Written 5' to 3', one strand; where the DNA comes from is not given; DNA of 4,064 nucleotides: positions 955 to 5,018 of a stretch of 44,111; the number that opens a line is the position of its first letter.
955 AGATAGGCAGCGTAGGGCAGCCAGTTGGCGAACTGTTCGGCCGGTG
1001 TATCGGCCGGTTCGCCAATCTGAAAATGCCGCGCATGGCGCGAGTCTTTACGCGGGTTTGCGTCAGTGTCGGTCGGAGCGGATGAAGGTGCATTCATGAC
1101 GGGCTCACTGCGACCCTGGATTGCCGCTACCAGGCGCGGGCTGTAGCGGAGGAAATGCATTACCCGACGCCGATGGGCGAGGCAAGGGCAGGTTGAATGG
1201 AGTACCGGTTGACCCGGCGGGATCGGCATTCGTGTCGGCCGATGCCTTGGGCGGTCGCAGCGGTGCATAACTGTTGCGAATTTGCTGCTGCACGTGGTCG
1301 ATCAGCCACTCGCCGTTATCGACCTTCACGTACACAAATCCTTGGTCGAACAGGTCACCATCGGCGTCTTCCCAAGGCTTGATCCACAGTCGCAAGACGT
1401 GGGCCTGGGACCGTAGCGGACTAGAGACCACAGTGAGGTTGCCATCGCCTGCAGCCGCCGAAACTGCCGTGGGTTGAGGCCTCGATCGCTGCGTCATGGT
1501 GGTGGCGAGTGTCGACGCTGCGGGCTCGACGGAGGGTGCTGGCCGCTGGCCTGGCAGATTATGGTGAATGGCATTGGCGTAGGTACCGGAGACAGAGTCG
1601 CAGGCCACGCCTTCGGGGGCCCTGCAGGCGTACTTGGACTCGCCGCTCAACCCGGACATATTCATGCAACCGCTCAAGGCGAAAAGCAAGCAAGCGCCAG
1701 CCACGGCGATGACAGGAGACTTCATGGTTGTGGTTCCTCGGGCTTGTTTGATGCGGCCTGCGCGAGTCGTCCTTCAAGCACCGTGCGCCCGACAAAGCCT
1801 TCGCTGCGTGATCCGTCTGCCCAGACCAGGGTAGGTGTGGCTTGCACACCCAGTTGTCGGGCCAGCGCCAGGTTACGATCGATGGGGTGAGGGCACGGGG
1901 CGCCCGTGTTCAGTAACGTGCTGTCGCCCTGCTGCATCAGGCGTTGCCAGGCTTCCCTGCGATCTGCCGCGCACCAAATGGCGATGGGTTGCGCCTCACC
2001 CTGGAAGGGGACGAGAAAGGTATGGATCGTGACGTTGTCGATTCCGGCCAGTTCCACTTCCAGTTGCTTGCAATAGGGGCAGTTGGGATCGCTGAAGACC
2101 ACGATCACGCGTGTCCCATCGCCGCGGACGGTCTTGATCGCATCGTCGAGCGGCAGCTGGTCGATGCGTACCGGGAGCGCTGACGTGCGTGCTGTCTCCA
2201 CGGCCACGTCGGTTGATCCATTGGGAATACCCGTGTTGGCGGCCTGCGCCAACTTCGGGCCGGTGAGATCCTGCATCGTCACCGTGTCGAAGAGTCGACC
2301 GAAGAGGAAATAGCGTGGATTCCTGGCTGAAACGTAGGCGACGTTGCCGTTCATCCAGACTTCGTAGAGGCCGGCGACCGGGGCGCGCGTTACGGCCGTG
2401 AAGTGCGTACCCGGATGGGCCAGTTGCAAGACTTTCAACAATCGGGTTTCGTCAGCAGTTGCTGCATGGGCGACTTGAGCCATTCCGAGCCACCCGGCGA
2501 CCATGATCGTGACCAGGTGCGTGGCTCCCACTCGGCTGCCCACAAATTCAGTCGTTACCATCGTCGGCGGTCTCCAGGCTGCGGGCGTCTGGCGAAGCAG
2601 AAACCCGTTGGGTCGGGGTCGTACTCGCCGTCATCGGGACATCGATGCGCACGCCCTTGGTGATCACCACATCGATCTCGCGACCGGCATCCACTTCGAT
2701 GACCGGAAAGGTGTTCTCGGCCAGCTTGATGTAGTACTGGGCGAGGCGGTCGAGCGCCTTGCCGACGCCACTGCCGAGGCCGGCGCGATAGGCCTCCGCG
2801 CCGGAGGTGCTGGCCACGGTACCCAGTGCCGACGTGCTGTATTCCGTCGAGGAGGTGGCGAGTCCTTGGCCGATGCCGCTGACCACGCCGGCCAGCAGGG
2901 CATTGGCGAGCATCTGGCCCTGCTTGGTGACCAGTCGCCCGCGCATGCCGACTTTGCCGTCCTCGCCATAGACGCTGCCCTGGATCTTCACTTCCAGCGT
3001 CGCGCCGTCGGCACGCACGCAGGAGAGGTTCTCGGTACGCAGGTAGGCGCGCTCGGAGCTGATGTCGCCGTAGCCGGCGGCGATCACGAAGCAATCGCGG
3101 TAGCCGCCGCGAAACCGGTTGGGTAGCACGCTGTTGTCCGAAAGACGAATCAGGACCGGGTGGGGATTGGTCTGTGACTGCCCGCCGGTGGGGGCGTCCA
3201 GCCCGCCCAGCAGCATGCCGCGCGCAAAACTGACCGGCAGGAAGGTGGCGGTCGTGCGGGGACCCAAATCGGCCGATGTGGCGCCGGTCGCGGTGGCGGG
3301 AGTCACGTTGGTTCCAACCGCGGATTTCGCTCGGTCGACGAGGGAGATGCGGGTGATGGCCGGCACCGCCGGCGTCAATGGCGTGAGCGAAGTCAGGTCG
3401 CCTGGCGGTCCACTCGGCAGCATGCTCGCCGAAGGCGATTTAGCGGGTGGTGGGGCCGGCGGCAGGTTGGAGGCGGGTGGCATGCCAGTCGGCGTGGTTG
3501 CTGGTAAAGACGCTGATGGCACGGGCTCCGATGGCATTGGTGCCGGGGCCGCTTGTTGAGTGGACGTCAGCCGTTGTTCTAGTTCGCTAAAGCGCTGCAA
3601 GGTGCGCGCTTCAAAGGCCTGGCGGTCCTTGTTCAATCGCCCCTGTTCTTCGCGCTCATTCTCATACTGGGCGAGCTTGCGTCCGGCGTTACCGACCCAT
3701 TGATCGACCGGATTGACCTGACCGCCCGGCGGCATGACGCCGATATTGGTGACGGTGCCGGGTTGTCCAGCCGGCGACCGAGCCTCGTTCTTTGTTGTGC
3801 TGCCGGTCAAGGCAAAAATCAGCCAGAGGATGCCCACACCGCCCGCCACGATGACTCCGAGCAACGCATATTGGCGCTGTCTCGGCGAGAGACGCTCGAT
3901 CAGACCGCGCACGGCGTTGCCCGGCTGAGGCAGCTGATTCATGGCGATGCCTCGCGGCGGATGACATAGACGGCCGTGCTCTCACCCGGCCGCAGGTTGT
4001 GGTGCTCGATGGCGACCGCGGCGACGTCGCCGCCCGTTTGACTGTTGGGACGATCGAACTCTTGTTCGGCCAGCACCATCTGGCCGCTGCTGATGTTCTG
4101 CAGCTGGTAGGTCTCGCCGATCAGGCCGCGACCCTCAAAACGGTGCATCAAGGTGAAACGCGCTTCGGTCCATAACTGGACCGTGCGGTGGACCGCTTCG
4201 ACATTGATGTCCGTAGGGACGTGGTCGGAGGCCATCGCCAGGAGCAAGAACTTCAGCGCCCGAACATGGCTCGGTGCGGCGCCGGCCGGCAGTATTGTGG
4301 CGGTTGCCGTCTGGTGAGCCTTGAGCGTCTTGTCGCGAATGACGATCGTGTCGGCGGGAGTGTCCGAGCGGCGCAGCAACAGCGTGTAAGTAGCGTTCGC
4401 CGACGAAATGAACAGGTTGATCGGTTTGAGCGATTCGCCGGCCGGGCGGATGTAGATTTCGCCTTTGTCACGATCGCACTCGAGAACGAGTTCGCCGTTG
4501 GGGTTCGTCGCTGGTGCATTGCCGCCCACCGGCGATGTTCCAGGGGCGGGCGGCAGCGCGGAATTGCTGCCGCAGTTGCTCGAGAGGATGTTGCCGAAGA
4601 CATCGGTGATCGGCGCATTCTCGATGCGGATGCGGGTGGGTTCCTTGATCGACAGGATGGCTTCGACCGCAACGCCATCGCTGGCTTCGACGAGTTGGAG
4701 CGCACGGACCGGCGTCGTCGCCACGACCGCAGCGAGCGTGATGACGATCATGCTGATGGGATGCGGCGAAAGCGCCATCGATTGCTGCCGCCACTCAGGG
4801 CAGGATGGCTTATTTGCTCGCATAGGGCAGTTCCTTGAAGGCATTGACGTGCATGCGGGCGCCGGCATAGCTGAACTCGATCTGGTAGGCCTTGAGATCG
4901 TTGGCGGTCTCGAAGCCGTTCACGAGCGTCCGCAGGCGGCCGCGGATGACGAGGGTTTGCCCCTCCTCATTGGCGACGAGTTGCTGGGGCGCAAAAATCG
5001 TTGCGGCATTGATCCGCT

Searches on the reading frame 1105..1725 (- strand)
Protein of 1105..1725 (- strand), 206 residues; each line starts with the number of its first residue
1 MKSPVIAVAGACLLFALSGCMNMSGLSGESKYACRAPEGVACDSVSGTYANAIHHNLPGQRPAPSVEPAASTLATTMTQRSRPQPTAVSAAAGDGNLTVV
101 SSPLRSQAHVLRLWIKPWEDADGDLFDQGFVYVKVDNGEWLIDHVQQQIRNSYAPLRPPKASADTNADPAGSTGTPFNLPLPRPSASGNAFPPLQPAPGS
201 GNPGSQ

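Call 7: search_protein_families(library=pfam, proteins=[window:1105-1725:-], max_evalue=0.001)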
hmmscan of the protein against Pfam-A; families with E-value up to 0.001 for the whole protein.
window:1105-1725:- (206 aa): 1 family
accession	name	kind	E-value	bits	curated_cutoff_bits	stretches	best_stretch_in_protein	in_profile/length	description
PF09676.15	TraV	-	2.8e-17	64.3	21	1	30-140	1-128/128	Type IV conjugative transfer system lipoprotein (TraV)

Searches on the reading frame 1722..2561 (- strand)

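Call 7: search_protein_families(library=pfam, proteins=[window:1722-2561:-], max_evalue=0.001)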
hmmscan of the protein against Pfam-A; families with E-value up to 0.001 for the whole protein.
window:1722-2561:- (279 aa): 4 families
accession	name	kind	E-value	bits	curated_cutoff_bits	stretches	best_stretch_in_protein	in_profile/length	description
PF13098.12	Thioredoxin_2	-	1.2e-22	80.7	27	1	146-260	2-98/104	Thioredoxin-like domain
PF10411.14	DsbC_N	-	2.3e-14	53.2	25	1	33-100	2-69/70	Disulfide bond isomerase protein N-terminal domain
PF13462.12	Thioredoxin_4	-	0.00029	21.5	23.2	0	151-178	15-42/165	Thioredoxin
PF01323.26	DSBA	-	0.0003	21.1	25.6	0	153-178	2-27/191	DSBA-like thioredoxin domain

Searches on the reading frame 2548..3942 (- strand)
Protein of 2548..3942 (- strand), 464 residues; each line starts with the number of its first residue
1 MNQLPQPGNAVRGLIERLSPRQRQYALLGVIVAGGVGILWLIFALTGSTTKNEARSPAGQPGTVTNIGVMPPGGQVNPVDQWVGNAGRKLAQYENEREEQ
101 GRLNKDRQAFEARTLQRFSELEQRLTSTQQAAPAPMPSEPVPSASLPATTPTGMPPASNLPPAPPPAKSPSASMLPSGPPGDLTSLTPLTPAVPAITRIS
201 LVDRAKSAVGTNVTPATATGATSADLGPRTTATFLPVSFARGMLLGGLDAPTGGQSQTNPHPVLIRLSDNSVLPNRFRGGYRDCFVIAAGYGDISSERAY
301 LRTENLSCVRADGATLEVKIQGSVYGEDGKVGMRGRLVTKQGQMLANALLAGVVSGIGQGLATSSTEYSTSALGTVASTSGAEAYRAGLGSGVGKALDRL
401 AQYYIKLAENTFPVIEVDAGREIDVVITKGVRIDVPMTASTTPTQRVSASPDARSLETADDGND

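Call 7: search_protein_families(library=pfam, proteins=[window:2548-3942:-], max_evalue=0.001)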
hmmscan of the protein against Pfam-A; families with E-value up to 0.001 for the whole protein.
window:2548-3942:- (464 aa): 1 family
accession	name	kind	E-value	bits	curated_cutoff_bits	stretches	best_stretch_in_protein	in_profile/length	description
PF03743.19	TrbI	-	2.9e-37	128.8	35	1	238-431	6-186/188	Bacterial conjugation TrbI-like protein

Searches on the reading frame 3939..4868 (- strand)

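Call 7: search_protein_families(library=pfam, proteins=[window:3939-4868:-], max_evalue=0.001)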
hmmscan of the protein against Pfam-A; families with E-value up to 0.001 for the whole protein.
window:3939-4868:- (309 aa): 2 families
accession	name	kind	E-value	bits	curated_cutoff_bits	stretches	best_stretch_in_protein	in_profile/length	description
PF23536.1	TraK_C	-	6.5e-22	78.2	28.5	1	202-304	13-110/110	TraK C-terminal domain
PF06586.17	TraK_N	-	7.3e-18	65.2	24.8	1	61-181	1-95/100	TraK N-terminal domain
